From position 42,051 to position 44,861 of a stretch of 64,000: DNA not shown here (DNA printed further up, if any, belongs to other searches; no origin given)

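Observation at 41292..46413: Compact AT-richer four-gene module: two novel disulfide-rich secreted proteins divergent from an orphan VirB8-like/VirB9 pair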

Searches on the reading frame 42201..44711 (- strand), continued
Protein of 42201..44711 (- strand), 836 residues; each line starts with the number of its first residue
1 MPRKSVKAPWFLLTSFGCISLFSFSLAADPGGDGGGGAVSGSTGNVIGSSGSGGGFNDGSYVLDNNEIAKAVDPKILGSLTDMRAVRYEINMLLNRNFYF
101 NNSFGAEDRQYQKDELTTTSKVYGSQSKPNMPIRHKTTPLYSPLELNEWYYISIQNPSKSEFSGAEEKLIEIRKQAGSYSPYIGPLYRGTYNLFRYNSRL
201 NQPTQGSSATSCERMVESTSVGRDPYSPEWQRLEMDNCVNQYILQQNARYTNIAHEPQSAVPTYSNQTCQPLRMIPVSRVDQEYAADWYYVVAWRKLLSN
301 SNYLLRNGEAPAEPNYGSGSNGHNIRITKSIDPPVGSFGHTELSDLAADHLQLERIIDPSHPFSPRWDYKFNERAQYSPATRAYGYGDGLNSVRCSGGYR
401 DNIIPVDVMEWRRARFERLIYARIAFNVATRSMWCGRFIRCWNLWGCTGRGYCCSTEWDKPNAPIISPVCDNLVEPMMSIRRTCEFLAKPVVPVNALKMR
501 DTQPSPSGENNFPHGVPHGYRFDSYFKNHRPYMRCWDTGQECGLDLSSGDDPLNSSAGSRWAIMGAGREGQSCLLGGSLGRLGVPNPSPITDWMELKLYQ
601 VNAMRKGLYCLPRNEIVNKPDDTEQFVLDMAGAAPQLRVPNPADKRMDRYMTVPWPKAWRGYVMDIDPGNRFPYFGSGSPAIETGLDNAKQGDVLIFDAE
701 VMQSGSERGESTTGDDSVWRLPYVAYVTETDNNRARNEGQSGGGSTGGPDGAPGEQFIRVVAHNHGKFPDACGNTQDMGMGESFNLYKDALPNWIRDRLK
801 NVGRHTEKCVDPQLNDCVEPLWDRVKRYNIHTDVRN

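Call 30: predict_structure(alignment_id=A1)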
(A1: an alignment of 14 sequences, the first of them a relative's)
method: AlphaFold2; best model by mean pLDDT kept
length: 836 residues; sequences in the alignment: 14
mean_pLDDT: 45.6   pTM: 0.31
mean pLDDT of the five models: 45.6, 45.2, 44.9, 44.1, 36.0
residues with pLDDT >= 90: 0; 70-90: 112; 50-70: 180; < 50: 544
segments of 3 or more residues with pLDDT < 50: 1-166, 176-212, 221-230, 242-290, 292-325, 333-368, 435-440, 473-477, 490-500, 503-520, 532-548, 563-620, 635-641, 649-667, 675-677, 704-719, 739-754, 765-780
pLDDT, mean of each block of 10 residues (from residue 1): 34 44 33 24 24 26 31 31 32 28 27 29 28 25 27 29 46 45 27 27 34 52 45 50 44 28 34 31 39 46 34 40 50 44 36 30 39 79 67 71 64 70 77 50 56 74 64 54 66 36 47 46 52 40 46 53 38 26 31 32 31 33 59 47 50 37 43 51 76 72 45 42 73 53 33 62 47 36 74 75 65 69 76 53
secondary structure, 60 per line:
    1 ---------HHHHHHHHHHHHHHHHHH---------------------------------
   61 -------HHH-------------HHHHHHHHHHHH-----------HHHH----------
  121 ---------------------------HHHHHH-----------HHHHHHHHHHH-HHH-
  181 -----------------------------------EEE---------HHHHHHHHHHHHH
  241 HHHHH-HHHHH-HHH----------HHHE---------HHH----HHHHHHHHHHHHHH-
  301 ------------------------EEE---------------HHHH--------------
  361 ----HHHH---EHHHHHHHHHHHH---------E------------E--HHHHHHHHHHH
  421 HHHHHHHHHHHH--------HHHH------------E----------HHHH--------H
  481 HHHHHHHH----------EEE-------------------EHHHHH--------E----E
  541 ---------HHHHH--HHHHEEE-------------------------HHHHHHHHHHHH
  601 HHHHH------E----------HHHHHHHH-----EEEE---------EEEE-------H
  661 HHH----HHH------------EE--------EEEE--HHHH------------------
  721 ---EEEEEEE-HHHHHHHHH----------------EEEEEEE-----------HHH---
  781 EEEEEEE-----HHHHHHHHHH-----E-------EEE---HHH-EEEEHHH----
elements in order (helices of 4 or more, strands of 3 or more residues): H10-27 H84-95 H107-110 H148-153 H165-175 E216-218 H228-245 H247-251 H286-299 E325-327 H343-346 H365-368 H373-384 H410-432 H441-444 H468-471 H480-488 E499-501 H522-526 H550-554 H557-560 E561-563 H589-605 H623-630 E636-639 E649-652 H660-663 E693-696 H699-702 E724-730 H732-740 E757-763 E781-787 H793-802 E816-818 E826-829

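Call 32: search_protein_families(library=pfam, alignment_id=A1, max_evalue=1)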
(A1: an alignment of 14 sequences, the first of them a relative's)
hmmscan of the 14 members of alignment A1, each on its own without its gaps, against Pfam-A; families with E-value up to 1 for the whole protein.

A. member 1, P0001 (836 aa): 0 families

B. families by the number of members that match (of 14 scanned): 4 families
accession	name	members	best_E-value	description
PF01231.23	IDO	3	0.053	Indoleamine 2,3-dioxygenase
PF01761.26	DHQ_synthase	1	0.13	3-dehydroquinate synthase N-terminal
PF25594.1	GldB_lipo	1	0.25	Gliding motility protein GldB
PF02946.19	GTF2I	1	0.26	GTF2I-like repeat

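Call 33: search_protein_representatives(alignment_id=A1)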
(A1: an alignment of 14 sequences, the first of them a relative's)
Query: 14 sequences, 829 profile positions. Proteins with E-value up to 0.001 (for the whole library): 291; up to 1e-10: 254; up to 1e-30: 197. The best 150 are listed.
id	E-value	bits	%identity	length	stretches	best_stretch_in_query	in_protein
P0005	0.0e+00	1283.0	-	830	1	4-820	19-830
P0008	2.1e-285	965.7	-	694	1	161-820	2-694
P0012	1.5e-253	860.4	-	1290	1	80-828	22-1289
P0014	1.7e-247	840.3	-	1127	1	20-828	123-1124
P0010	8.6e-239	811.5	-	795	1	1-703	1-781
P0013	5.7e-234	795.6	-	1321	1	23-823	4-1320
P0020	2.4e-225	767.1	-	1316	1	22-819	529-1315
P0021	2.0e-220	750.8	-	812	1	92-821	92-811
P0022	1.5e-214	731.3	-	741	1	94-819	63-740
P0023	3.3e-212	723.6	-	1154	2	87-535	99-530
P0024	4.1e-206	703.4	-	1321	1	62-825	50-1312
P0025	3.8e-205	700.2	-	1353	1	97-822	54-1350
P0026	5.0e-205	699.8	-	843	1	60-826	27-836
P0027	5.3e-203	693.2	-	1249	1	112-828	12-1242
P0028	3.6e-200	683.8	-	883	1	86-826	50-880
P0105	1.4e-91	324.6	-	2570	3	436-775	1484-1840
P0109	1.3e-90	321.4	-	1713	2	341-819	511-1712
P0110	2.0e-89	317.4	-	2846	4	439-774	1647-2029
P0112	8.9e-88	312.0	-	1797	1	214-819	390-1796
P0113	4.3e-87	309.7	-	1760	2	440-819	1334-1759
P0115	1.7e-85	304.5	-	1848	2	440-823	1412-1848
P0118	2.7e-82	293.9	-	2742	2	334-775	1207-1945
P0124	4.5e-75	270.0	-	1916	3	441-819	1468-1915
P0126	4.4e-74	266.7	-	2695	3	381-821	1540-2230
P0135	4.3e-70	253.5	-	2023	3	495-819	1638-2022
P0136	1.5e-68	248.4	-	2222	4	497-823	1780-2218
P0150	4.2e-51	190.7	-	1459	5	514-786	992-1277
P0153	1.3e-46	175.8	-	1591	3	504-784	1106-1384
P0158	3.3e-44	167.9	-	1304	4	512-784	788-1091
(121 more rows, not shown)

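Call 35: search_protein_families(library=pfam, proteins=[P0110, P0105, P0150, P0153, P0158], max_evalue=0.01)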
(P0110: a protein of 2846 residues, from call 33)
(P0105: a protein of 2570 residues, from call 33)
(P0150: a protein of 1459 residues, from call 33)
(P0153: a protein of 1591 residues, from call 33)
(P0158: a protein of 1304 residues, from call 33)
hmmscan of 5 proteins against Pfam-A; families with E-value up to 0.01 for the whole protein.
P0110 (2846 aa): 0 families

P0105 (2570 aa): 0 families

P0150 (1459 aa): 0 families

P0153 (1591 aa): 0 families

P0158 (1304 aa): 0 families

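Call 44: search_protein_families(library=pfam, proteins=[L047:77-2443:-, L047:2567-2911:-, L047:3074-3340:-, L047:3369-3572:-, L047:3876-4349:-, L047:3797-4156:+, L047:3253-3552:+], max_evalue=0.1)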
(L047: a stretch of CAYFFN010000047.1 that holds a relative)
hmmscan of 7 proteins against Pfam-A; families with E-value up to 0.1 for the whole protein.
L047:77-2443:- (788 aa): 11 families
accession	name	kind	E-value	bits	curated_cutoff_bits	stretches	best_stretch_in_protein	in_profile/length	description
PF03135.19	CagE_TrbE_VirB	-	2.6e-35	122.7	21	1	191-391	3-204/204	CagE, TrbE, VirB family, component of type IV transporter system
PF13401.12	AAA_22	-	2.7e-05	24.9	27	1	444-490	6-54/130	AAA domain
PF19044.6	P-loop_TraG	-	3e-05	23.3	25.8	1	446-510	32-99/413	TraG P-loop domain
PF00005.33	ABC_tran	-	4.4e-05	24.5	25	0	436-467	6-35/137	ABC transporter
PF13191.12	AAA_16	-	7.6e-05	23.7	32.6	1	439-491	20-74/167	AAA ATPase domain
PF01580.24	FtsK_SpoIIIE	-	0.00084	19.3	24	1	422-464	19-60/221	FtsK/SpoIIIE family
PF12846.13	AAA_10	-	0.00089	18.8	27.5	1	443-537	21-110/362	AAA-like domain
PF13671.12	AAA_33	-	0.0076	17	27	0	447-467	3-23/143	AAA domain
PF10412.15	TrwB_AAD_bind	-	0.013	14.9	20.5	0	440-478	12-50/387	Type IV secretion-system coupling protein DNA-binding domain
PF00004.35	AAA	-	0.031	15.2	21.2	0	447-499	2-43/131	ATPase family associated with various cellular activities (AAA)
PF12775.13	AAA_7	-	0.04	13.9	25.8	1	437-484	27-76/181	P-loop containing dynein motor region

L047:2567-2911:- (114 aa): 1 family
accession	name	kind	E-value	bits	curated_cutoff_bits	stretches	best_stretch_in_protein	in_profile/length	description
PF04956.18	TrbC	-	1.1e-17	64.4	27.9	1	5-97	4-98/98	TrbC/VIRB2 pilin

L047:3074-3340:- (88 aa): 1 family
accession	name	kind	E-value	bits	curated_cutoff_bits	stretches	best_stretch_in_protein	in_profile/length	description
PF06961.18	DUF1294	-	2.3e-25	89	25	1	11-65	1-55/55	Protein of unknown function (DUF1294)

L047:3369-3572:- (67 aa): 0 families

L047:3876-4349:- (157 aa): 1 family
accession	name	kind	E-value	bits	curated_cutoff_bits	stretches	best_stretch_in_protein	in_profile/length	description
PF01502.23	PRA-CH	-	2.7e-32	110.9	27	1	44-118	1-74/74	Phosphoribosyl-AMP cyclohydrolase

L047:3797-4156:+ (119 aa): 0 families

L047:3253-3552:+ (99 aa): 0 families

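Call 46: find_homologous_proteins(query=L047:77-2443:-, max_evalue=1e-50)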
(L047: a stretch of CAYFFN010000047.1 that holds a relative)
Query L047:77-2443:- (788 aa): 664 proteins with E <= 1e-50 among 8000 candidates; the best 120 are listed.
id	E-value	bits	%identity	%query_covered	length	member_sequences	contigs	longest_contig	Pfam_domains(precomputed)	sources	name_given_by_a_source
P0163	0.0e+0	1805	100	100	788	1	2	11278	PF27097.1,PF03135.20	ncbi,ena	-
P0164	0.0e+0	1258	69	100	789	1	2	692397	PF27097.1,PF03135.20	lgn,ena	-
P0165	2.8e-293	993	69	79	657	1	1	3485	PF27097.1,PF13401.13,PF03135.20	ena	-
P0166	6.5e-249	846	50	98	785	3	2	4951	PF19044.7,PF27097.1,PF03135.20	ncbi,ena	-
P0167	6.1e-238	810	49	97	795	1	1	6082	PF19044.7,PF27097.1,PF12846.14,PF03135.20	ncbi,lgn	-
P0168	4.2e-231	788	47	99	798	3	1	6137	PF27097.1,PF03135.20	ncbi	-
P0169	3.9e-229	781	47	96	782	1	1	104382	PF19044.7,PF27097.1,PF03135.20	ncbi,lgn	-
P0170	2.1e-226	772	46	96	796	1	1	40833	PF19044.7,PF27097.1,PF12846.14,PF03135.20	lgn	-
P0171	1.5e-223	763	46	96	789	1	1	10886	PF19044.7,PF27097.1,PF03135.20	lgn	-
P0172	9.3e-222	757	45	95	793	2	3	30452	PF19044.7,PF27097.1,PF03135.20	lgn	-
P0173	1.5e-220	753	46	96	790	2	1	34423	PF27097.1,PF12846.14,PF03135.20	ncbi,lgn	-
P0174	4.5e-220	751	46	95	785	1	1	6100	PF19044.7,PF27097.1,PF12846.14,PF03135.20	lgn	-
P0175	6.8e-220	751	46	98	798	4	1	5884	PF27097.1,PF03135.20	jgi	jgi:type IV secretion system protein VirB4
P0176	3.1e-219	748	46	97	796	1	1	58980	PF19044.7,PF27097.1,PF12846.14,PF03135.20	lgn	-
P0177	7.2e-216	737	45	95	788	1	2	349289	PF19044.7,PF27097.1,PF03135.20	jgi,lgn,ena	-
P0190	3.0e-211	722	44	97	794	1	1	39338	PF27097.1,PF03135.20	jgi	jgi:type IV secretion system protein VirB4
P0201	7.9e-209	714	44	97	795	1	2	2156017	PF27097.1,PF03135.20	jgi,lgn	jgi:type IV secretion system protein VirB4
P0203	9.0e-208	710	44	97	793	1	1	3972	PF27097.1,PF03135.20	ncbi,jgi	jgi:type IV secretion system protein VirB4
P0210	9.7e-207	707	44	96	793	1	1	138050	PF27097.1,PF03135.20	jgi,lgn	jgi:type IV secretion system protein VirB4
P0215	3.0e-206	705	48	85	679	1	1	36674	PF19044.7,PF27097.1,PF12846.14,PF03135.20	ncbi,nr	ncbi:MAG: ATP-binding protein, partial [Rickettsiales bacterium]|nr:ATP-binding protein [Rickettsial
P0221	7.3e-206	704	45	95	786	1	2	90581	PF27097.1,PF03135.20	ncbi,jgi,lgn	jgi:type IV secretion system protein VirB4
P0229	1.1e-204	700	45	97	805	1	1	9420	PF27097.1,PF03135.20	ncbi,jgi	jgi:type IV secretion system protein VirB4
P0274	5.4e-200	685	43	97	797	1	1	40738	PF27097.1,PF03135.20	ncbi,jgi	jgi:type IV secretion system protein VirB4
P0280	8.7e-200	684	43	98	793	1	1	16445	PF27097.1,PF03135.20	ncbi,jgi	jgi:type IV secretion system protein VirB4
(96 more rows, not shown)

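Call 47: find_encoding_contigs(protein=P0164, flank=10000, max_places=1)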
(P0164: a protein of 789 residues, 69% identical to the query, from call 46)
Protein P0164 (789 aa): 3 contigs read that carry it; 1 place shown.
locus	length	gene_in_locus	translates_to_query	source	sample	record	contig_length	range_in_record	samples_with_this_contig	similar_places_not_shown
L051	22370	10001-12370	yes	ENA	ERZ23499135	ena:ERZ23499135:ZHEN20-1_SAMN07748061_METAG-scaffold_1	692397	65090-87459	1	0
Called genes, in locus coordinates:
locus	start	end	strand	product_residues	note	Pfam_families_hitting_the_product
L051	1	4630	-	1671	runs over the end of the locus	-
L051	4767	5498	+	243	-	PF04335:VirB8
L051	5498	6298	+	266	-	PF03524:CagX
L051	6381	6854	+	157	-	PF01502:PRA-CH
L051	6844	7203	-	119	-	-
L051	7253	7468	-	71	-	-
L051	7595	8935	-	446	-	PF00919:UPF0004, PF04055:Radical_SAM, PF18693:TRAM_2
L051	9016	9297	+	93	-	PF06961:DUF1294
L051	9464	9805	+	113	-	PF04956:TrbC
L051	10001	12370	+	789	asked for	PF27097:VirB4_TrbE_N, PF03135:CagE_TrbE_VirB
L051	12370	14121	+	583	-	PF04610:TrbL (weak)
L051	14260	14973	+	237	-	PF04335:VirB8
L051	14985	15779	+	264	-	PF03524:CagX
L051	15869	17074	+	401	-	PF03743:TrbI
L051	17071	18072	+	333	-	PF00437:T2SSE, PF27713:UCP018868 (faint)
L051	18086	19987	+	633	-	PF02534:T4SS-DNA_transf, PF10412:TrwB_AAD_bind, PF12696:TraG-D_C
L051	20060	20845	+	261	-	-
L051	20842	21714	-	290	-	PF05690:ThiG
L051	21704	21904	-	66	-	PF02597:ThiS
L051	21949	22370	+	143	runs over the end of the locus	PF01220:DHquinase_II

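Call 48: find_encoding_contigs(protein=P0201, flank=10000, max_places=1)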
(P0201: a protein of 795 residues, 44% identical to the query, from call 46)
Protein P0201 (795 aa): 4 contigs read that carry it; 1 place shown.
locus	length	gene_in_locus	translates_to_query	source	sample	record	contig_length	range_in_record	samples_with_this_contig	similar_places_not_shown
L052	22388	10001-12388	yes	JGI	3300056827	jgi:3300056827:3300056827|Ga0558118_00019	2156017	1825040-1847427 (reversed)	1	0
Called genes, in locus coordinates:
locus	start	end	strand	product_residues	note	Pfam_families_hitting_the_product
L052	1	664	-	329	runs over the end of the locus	PF00892:EamA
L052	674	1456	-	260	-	PF01513:NAD_kinase (weak), PF20143:NAD_kinase_C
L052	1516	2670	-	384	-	PF10098:DUF2336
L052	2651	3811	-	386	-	PF10098:DUF2336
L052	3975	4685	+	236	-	PF01144:CoA_trans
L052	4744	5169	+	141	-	-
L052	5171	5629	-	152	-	-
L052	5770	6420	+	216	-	PF01144:CoA_trans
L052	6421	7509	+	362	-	PF14378:PAP2_3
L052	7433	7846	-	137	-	PF01878:EVE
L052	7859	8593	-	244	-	PF05857:TraX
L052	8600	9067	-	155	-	PF14588:YjgF_endoribonc, PF01042:Ribonuc_L-PSP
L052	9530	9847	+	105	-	PF04956:TrbC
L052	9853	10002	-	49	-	-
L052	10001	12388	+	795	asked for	PF27097:VirB4_TrbE_N, PF03135:CagE_TrbE_VirB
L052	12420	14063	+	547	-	PF04610:TrbL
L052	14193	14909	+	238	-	PF04335:VirB8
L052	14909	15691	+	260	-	PF03524:CagX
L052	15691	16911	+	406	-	PF03743:TrbI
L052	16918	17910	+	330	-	PF00437:T2SSE, PF27713:UCP018868 (weak)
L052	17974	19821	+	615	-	PF02534:T4SS-DNA_transf, PF10412:TrwB_AAD_bind, PF12696:TraG-D_C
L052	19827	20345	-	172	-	PF00300:His_Phos_1 (weak)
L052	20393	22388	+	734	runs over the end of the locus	PF13089:PP_kinase_N, PF02503:PP_kinase, PF17941:PP_kinase_C_1, PF13090:PP_kinase_C, PF13091:PLDc_2 (weak)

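Call 49: predict_structure(alignment_id=A3)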
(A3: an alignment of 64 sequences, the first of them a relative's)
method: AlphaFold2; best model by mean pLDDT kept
length: 836 residues; sequences in the alignment: 64
mean_pLDDT: 87.7   pTM: 0.88
mean pLDDT of the five models: 87.7, 87.0, 86.2, 85.5, 85.1
residues with pLDDT >= 90: 594; 70-90: 138; 50-70: 33; < 50: 71
segments of 3 or more residues with pLDDT < 50: 1-5, 21-70, 72-79, 745-751
pLDDT, mean of each block of 10 residues (from residue 1): 48 60 40 34 36 37 42 46 79 89 91 90 89 95 98 94 86 91 92 84 70 91 95 96 91 91 93 96 94 96 95 92 93 80 95 97 98 97 90 95 96 94 95 91 84 93 85 87 96 98 93 98 98 97 89 96 98 97 95 98 96 96 96 94 94 93 97 90 97 98 97 95 98 87 51 81 97 95 95 96 97 98 97 85
secondary structure, 60 per line:
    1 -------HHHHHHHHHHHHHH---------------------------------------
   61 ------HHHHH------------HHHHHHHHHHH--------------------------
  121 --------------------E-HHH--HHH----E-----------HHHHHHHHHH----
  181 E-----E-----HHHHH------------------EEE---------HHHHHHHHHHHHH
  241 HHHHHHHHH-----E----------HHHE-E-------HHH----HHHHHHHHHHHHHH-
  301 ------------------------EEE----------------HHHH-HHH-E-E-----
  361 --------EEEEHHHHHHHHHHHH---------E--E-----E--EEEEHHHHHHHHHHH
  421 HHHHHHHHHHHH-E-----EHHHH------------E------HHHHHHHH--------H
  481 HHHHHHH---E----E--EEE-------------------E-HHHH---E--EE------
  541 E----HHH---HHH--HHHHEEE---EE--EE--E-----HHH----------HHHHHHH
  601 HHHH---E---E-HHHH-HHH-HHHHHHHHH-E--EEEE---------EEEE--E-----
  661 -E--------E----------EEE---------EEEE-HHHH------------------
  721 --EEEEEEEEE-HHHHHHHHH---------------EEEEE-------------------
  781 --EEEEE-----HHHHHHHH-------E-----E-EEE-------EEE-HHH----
elements in order (helices of 4 or more, strands of 3 or more residues): H8-21 H67-71 H84-94 H167-176 H193-197 E216-218 H228-249 H286-299 E325-327 H344-347 E369-372 H373-384 E406-409 H410-432 H441-444 H464-471 H480-487 E499-501 H523-526 H557-560 E561-563 H594-604 H614-617 H623-631 E636-639 E649-652 E682-684 E694-697 H699-702 E723-731 H733-741 E757-761 E783-787 H793-800 E816-818 E826-828
